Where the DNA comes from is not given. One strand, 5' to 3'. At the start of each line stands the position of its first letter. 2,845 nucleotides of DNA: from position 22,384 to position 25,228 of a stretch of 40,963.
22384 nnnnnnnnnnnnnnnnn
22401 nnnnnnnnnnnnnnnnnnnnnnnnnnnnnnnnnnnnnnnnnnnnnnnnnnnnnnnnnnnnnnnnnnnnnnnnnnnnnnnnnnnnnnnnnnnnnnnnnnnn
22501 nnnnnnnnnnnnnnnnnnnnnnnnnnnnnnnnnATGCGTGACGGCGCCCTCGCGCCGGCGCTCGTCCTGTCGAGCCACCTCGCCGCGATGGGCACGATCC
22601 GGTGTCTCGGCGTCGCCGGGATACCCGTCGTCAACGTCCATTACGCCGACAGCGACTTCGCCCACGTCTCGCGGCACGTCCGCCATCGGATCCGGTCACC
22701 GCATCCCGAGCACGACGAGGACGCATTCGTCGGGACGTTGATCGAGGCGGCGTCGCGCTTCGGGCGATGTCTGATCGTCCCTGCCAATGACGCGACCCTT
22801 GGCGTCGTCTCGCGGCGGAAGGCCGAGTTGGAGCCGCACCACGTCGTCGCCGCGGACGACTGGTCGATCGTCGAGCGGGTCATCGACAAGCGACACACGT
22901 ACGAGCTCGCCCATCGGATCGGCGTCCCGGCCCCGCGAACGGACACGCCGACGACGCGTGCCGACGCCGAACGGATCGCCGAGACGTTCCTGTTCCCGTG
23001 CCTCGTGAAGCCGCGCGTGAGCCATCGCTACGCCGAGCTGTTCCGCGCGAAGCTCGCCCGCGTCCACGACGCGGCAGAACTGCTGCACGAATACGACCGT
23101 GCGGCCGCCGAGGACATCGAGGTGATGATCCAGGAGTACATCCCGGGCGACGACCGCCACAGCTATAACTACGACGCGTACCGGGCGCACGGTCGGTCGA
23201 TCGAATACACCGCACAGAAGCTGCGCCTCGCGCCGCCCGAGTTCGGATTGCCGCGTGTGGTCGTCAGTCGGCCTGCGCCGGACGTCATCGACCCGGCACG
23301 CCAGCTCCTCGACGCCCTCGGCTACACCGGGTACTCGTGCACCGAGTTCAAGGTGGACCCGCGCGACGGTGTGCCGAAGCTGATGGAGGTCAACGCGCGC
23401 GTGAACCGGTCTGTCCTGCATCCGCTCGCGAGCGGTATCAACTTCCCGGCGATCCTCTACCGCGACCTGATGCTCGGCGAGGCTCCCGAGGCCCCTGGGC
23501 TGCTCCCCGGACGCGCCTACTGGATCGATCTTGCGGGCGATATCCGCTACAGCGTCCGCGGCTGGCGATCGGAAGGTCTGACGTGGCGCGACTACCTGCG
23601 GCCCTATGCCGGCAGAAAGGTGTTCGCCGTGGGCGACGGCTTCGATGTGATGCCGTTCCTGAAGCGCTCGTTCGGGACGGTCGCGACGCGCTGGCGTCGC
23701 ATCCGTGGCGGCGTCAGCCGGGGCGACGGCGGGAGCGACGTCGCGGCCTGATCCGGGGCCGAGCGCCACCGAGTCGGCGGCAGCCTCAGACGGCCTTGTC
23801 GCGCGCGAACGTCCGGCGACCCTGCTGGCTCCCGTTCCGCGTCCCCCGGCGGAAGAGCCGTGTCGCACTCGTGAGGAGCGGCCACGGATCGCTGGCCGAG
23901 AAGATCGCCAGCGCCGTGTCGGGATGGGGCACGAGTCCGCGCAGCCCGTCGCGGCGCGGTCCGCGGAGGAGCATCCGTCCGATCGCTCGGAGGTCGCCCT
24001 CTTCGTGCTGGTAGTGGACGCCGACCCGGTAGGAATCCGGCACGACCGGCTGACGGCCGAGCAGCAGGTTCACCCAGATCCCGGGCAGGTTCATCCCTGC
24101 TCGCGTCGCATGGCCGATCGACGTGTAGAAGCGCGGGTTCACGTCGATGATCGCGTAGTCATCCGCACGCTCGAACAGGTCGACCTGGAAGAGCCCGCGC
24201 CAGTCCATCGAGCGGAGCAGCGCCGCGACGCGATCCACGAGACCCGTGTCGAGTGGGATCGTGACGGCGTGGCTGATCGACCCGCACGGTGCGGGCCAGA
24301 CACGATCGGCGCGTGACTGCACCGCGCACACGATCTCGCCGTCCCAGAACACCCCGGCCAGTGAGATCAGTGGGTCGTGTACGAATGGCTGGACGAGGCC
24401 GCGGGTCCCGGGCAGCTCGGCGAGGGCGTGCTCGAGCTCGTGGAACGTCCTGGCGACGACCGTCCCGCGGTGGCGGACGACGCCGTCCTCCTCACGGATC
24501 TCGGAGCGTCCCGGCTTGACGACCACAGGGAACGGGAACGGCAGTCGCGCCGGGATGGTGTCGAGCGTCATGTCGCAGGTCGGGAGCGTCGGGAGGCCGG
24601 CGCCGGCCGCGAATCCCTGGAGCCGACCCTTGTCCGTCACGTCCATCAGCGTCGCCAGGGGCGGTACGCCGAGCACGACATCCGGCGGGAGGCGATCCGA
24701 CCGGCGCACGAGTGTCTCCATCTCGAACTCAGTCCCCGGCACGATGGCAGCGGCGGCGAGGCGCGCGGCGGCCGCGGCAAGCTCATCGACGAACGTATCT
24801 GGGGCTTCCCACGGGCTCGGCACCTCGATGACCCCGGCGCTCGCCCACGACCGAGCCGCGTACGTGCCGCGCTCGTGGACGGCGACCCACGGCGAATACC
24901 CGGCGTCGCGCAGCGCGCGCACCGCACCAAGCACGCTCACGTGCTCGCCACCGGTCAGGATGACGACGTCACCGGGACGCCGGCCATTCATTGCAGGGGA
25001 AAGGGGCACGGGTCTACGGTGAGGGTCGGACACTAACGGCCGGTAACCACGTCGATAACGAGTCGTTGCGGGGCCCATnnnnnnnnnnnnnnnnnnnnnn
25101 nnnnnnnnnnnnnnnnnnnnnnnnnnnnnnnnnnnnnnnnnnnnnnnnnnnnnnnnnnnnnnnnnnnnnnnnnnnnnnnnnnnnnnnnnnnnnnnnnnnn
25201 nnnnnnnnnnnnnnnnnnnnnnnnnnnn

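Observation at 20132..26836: Orphan seven-gene locus: methyltransferase, GGR-like flavoprotein, NUDIX, ATP-grasp, convergent second ATP-grasp, SRPBCC, FabF-type ketosynthase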

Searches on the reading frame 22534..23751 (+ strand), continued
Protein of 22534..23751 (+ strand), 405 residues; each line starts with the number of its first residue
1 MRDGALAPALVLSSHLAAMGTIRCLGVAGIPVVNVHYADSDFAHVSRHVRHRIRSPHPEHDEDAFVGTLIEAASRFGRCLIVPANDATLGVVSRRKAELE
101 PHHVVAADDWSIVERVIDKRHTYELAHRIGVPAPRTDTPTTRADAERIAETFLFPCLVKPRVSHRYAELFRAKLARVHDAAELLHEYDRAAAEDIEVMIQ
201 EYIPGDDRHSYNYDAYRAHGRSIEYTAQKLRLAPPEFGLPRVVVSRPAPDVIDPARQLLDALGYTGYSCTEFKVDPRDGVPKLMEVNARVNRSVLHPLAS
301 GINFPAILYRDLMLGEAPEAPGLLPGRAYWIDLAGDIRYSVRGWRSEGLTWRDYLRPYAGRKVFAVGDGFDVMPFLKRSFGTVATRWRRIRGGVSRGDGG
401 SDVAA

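Call 55: find_encoding_contigs(protein=P0105, flank=7000, max_places=1)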
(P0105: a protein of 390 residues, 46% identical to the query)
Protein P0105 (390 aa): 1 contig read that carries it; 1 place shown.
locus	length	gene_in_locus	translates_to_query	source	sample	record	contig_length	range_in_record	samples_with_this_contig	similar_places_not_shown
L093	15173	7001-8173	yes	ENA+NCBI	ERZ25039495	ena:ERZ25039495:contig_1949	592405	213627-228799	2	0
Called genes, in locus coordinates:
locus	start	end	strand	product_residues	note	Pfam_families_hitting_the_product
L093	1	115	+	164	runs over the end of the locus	PF14602:Hexapep_2 (faint), PF24894:Hexapep_GlmU (faint), PF25084:LbH_EIF2B, PF25087:GMPPB_C (weak), PF00132:Hexapep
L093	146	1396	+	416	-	PF01266:DAO (faint), PF01946:Thi4 (faint), PF03486:HI0933_like (faint), PF05834:Lycopene_cycl (faint), PF07992:Pyr_redox_2, PF13434:Lys_Orn_oxgnase, PF13454:NAD_binding_9 (weak), PF13738:Pyr_redox_3, +1 more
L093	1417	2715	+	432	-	PF15632:ATPgrasp_Ter (weak)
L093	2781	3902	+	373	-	PF00155:Aminotran_1_2 (weak), PF01041:DegT_DnrJ_EryC1, PF01053:Cys_Met_Meta_PP (weak)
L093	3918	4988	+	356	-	PF13480:Acetyltransf_6, PF02388:FemAB (weak)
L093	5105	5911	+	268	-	PF03808:Glyco_tran_WecG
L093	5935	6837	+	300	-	PF01209:Ubie_methyltran, PF05401:NodS (weak), PF05148:Methyltransf_8 (faint), PF13489:Methyltransf_23, PF08241:Methyltransf_11, PF08242:Methyltransf_12, PF13649:Methyltransf_25, PF13847:Methyltransf_31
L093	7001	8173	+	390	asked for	PF02786:CPSase_L_D2 (faint)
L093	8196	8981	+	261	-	PF13489:Methyltransf_23, PF13847:Methyltransf_31 (weak), PF08241:Methyltransf_11, PF08242:Methyltransf_12, PF13649:Methyltransf_25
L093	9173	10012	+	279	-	PF03808:Glyco_tran_WecG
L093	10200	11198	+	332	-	-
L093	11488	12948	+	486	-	PF04932:Wzy_C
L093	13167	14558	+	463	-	PF01943:Polysacc_synt, PF13440:Polysacc_synt_3, PF01554:MatE (weak)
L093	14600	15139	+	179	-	PF13641:Glyco_tranf_2_3, PF00535:Glycos_transf_2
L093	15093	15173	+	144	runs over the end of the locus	-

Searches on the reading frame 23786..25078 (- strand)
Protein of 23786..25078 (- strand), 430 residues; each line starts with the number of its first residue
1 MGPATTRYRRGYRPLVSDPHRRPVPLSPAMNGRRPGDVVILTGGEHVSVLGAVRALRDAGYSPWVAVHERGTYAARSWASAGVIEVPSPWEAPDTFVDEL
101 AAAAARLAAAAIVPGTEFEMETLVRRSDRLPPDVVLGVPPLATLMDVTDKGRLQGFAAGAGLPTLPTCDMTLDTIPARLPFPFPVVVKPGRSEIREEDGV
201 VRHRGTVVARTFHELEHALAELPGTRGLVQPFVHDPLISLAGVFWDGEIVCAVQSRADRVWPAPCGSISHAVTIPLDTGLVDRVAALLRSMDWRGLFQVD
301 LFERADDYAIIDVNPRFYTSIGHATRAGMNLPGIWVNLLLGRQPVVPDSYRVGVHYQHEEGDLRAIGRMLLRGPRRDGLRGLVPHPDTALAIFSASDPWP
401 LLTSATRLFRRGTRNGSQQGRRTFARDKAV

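Call 3: search_protein_families(library=pfam, proteins=[window:23786-25078:-], max_evalue=0.01)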
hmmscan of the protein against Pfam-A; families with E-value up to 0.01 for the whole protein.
window:23786-25078:- (430 aa): 2 families
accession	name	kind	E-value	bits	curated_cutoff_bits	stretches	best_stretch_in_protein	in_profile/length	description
PF15632.11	ATPgrasp_Ter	-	4.6e-08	33.3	29.1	1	228-351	6-120/131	ATP-grasp in the biosynthetic pathway with Ter operon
PF02655.19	ATP-grasp_3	-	0.0061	17.1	23.2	1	222-320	63-160/160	ATP-grasp domain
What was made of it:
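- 23786..25078 (-): ATP-grasp ligase AG2, convergent with AG1. Second gene of the insertion. Its start codon is uncertain (25078 or further downstream). ATPgrasp_Ter 33.3 bits (call 3).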

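Call 4: search_protein_families(library=ncbifam, proteins=[window:23786-25078:-], max_evalue=0.01)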
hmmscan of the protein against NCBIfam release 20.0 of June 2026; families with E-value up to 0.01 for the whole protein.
window:23786-25078:- (430 aa): 4 families
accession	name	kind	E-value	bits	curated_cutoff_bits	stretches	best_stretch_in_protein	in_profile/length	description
NF009404.0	PRK12767.1-3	equivalog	1.4e-10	40.7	316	1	91-344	52-311/344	carbamoyl phosphate synthase-like protein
NF009406.0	PRK12767.1-5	equivalog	4.7e-08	32.5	271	1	268-342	223-296/327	carbamoyl phosphate synthase-like protein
NF009405.0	PRK12767.1-4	equivalog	2.6e-07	29.9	390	1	38-351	3-301/320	carbamoyl phosphate synthase-like protein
NF009402.0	PRK12767.1-1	equivalog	8e-05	21.6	218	1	39-193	5-159/329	carbamoyl phosphate synthase-like protein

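Call 52: search_solved_structures(query=window:23786-24991:-, max_evalue=0.001)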
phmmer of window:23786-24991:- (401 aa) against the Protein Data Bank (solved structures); distinct sequences matched with E-value up to 0.001: 0.
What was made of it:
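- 23786..25078 (-): No PDB sequence relative (call 52).
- Closest known: COG3919 ATP-grasp ligases. Different: AG2 is much more divergent, with no PDB relative (call 52).
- Tried and rejected: PDB sequence search for AG2: no hit (call 52).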
